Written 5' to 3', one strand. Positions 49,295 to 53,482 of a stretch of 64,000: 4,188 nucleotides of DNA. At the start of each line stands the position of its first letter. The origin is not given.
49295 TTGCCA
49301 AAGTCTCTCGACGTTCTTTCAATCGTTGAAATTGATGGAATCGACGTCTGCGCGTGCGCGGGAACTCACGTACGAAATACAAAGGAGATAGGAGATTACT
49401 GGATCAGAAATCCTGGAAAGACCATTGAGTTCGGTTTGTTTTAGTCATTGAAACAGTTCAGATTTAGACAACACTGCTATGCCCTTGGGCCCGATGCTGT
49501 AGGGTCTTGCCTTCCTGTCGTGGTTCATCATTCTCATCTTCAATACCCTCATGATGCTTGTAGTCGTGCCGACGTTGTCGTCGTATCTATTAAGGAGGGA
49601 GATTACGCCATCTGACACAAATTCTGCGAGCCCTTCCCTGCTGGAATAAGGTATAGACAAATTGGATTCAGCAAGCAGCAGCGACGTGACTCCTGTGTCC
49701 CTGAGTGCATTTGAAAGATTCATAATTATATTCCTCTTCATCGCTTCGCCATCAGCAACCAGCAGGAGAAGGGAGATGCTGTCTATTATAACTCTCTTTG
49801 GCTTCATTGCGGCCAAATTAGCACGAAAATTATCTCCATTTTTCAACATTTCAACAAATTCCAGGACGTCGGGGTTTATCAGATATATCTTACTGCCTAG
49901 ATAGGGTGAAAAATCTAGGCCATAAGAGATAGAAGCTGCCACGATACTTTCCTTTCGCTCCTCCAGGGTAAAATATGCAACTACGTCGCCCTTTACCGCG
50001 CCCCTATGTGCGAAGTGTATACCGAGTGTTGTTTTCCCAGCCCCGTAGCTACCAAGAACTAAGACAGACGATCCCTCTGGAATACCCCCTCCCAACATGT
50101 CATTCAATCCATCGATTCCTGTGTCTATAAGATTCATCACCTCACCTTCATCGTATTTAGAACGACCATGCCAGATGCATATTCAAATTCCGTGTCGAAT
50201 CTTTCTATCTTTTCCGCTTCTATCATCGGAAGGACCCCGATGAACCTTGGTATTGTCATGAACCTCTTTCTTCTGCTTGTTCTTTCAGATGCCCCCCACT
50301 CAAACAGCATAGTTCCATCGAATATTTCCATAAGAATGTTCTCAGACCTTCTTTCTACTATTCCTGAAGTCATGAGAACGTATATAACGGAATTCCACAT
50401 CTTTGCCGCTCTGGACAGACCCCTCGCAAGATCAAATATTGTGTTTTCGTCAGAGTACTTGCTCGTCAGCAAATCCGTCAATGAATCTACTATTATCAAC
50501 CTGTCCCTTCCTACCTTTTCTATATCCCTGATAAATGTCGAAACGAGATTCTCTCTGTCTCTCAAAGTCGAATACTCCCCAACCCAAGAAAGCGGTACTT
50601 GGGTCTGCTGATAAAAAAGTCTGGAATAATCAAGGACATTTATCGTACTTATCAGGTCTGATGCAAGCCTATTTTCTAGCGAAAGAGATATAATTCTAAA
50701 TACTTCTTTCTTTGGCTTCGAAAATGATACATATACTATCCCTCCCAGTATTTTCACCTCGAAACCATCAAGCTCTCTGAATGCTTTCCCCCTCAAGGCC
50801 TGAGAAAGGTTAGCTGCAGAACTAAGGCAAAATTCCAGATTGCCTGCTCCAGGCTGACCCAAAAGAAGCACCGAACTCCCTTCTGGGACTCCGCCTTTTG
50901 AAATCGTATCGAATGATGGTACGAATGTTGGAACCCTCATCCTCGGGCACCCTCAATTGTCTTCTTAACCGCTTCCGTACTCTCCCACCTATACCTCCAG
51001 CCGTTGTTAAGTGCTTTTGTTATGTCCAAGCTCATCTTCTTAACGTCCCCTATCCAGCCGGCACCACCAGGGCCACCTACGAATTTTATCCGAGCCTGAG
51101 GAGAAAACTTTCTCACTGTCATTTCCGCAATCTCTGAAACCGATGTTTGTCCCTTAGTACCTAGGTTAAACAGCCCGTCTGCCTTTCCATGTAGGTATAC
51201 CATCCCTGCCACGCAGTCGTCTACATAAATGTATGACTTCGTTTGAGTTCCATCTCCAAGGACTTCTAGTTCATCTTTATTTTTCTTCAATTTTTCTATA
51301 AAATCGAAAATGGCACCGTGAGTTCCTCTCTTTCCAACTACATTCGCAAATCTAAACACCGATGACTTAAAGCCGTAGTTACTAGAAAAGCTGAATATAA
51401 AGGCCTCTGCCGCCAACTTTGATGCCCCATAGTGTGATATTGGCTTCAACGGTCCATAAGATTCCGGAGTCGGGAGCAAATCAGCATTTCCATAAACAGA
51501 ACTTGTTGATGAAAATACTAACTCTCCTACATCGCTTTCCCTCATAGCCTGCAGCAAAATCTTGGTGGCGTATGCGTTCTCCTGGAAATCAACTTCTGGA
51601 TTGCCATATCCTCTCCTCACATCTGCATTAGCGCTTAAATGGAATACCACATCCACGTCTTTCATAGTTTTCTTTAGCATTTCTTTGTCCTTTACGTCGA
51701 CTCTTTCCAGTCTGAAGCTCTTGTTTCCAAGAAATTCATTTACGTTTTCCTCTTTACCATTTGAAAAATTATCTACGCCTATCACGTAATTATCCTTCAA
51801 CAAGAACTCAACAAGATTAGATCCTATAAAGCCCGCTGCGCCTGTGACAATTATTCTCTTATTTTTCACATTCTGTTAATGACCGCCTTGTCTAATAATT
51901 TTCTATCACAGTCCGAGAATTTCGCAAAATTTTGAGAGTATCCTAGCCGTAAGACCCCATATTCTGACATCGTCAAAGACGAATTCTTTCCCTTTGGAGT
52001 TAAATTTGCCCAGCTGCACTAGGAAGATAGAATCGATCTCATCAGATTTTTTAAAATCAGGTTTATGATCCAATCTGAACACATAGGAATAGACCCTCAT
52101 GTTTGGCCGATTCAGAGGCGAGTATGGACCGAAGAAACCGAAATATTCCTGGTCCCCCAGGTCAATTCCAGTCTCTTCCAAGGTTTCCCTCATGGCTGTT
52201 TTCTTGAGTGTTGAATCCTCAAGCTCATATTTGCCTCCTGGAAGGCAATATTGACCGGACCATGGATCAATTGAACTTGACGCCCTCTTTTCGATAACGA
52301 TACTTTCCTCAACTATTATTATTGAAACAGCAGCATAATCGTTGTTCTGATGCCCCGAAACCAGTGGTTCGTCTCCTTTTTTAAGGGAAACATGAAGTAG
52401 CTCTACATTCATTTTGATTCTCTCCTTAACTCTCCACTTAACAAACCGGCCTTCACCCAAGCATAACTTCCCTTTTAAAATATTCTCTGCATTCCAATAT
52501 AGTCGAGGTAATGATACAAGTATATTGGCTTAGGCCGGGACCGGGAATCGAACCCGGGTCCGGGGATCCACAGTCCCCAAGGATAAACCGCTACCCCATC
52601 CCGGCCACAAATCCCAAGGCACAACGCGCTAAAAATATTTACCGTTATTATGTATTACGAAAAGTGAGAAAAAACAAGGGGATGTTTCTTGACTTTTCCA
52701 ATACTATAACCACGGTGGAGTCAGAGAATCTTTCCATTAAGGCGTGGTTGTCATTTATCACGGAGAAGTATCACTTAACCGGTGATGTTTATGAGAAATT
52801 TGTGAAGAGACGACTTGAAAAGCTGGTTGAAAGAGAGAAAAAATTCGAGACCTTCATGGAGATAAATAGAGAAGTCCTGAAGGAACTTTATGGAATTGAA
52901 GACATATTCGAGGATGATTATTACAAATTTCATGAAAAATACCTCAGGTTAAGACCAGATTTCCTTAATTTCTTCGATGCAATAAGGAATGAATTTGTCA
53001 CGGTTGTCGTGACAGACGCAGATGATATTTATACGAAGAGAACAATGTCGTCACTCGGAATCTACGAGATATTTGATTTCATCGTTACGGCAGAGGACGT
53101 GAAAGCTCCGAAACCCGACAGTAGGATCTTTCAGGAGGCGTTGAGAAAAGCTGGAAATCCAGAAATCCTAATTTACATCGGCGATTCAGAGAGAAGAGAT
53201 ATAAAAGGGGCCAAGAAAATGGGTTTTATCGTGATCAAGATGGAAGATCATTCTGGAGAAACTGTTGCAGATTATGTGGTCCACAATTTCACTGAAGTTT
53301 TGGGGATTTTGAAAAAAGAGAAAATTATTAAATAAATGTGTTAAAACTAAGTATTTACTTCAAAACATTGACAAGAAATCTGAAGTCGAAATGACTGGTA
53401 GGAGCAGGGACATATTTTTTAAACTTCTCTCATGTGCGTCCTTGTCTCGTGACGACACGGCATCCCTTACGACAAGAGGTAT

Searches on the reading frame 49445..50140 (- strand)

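Call 77: search_protein_families(library=pfam, proteins=[window:49445-50140:-], max_evalue=0.001)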
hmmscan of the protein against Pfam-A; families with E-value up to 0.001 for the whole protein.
window:49445-50140:- (231 aa): 3 families
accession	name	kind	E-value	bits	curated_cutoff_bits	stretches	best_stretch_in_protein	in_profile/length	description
PF06745.19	ATPase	-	3.1e-46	158.1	26.6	1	6-227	2-230/231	KaiC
PF13481.12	AAA_25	-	2.9e-05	24.2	27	1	5-155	15-186/195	AAA domain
PF03796.21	DnaB_C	-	0.00036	20.4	27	1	5-72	2-69/255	DnaB-like helicase C terminal domain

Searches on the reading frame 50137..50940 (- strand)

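Call 77: search_protein_families(library=pfam, proteins=[window:50137-50940:-], max_evalue=0.001)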
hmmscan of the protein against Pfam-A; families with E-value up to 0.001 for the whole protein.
window:50137-50940:- (267 aa): 2 families
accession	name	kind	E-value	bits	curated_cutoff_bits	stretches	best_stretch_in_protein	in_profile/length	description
PF06745.19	ATPase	-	2e-09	37.6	26.6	1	3-34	1-32/231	KaiC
PF13481.12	AAA_25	-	0.00025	21.2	27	1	12-166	24-161/195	AAA domain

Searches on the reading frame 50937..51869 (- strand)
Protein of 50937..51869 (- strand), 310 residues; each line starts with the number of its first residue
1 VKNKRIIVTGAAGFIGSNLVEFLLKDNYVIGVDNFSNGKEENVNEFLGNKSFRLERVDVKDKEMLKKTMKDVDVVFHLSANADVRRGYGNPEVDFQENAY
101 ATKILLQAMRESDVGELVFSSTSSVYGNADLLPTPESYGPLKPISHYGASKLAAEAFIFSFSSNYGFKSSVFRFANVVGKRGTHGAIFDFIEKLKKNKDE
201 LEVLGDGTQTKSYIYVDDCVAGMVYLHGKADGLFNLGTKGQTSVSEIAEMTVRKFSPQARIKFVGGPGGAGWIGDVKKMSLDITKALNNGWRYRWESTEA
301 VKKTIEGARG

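Call 57: search_protein_families(library=pfam, proteins=[window:50937-51869:-], max_evalue=0.01)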
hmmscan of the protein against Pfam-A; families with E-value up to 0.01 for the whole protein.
window:50937-51869:- (310 aa): 11 families
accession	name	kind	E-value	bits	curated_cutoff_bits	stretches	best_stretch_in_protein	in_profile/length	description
PF01370.27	Epimerase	-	2.1e-48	165.3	20.9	1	6-236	1-239/240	NAD dependent epimerase/dehydratase family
PF16363.11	GDP_Man_Dehyd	-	1.3e-42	146.9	27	1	7-255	1-266/332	GDP-mannose 4,6 dehydratase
PF01073.25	3Beta_HSD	-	1.4e-20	73.9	22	1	7-220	1-222/280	3-beta hydroxysteroid dehydrogenase/isomerase family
PF04321.23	RmlD_sub_bind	-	3.8e-17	62.7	27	1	5-255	2-231/287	RmlD substrate binding domain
PF02719.21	Polysacc_synt_2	-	2.2e-16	60.3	20.2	1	6-202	1-193/293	Polysaccharide biosynthesis protein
PF07993.18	NAD_binding_4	-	6.8e-11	42.2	20.1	1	62-186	79-215/258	Male sterility protein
PF13460.12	NAD_binding_10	-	1.4e-09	38.6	27.2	1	10-158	1-131/184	NAD(P)H-binding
PF05368.20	NmrA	-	1.2e-07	32.1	27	1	3-122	2-107/298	NmrA-like family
PF00106.31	adh_short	-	7e-06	26.1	26.6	1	4-84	1-87/195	short chain dehydrogenase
PF03435.24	Sacchrp_dh_NADP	-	5.3e-05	24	25.1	1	6-81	1-78/129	Saccharopine dehydrogenase NADP binding domain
PF01118.30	Semialdhyde_dh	-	0.0056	17.5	26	0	6-82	2-76/121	Semialdehyde dehydrogenase, NAD binding domain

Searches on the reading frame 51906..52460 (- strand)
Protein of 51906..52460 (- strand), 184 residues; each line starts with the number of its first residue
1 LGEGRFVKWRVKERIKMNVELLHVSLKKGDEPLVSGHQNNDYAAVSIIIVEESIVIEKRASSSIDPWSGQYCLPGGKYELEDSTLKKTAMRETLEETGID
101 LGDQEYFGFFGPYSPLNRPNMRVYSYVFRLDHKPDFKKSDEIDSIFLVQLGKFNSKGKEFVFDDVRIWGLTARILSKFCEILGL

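Call 77: search_protein_families(library=pfam, proteins=[window:51906-52460:-], max_evalue=0.001)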
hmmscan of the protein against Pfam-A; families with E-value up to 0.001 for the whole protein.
window:51906-52460:- (184 aa): 1 family
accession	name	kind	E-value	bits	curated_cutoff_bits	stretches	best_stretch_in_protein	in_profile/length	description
PF00293.34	NUDIX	-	3.5e-13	50.1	21.1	1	43-153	4-118/134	NUDIX domain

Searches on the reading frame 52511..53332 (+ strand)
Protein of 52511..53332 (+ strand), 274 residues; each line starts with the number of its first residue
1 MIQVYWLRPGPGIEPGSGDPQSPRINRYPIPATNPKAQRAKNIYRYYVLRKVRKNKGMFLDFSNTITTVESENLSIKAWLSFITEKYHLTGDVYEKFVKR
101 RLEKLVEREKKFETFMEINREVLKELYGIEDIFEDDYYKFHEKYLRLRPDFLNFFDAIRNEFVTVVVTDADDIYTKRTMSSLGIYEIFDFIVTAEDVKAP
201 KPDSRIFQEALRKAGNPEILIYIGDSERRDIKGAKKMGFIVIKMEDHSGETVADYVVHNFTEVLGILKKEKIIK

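Call 77: search_protein_families(library=pfam, proteins=[window:52511-53332:+], max_evalue=0.001)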
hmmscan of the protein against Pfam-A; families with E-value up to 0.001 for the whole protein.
window:52511-53332:+ (274 aa): 4 families
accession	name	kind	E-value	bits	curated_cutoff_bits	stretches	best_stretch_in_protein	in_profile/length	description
PF13419.12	HAD_2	-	1.7e-18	67.8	23.8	1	69-242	10-176/178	Haloacid dehalogenase-like hydrolase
PF00702.32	Hydrolase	-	8.3e-18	65.9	26.4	1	57-238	3-191/191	haloacid dehalogenase-like hydrolase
PF12710.13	HAD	-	3.7e-05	24.7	27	1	59-231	2-185/189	haloacid dehalogenase-like hydrolase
PF13242.12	Hydrolase_like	-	0.00022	21.5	22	1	200-242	3-46/75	HAD-hyrolase-like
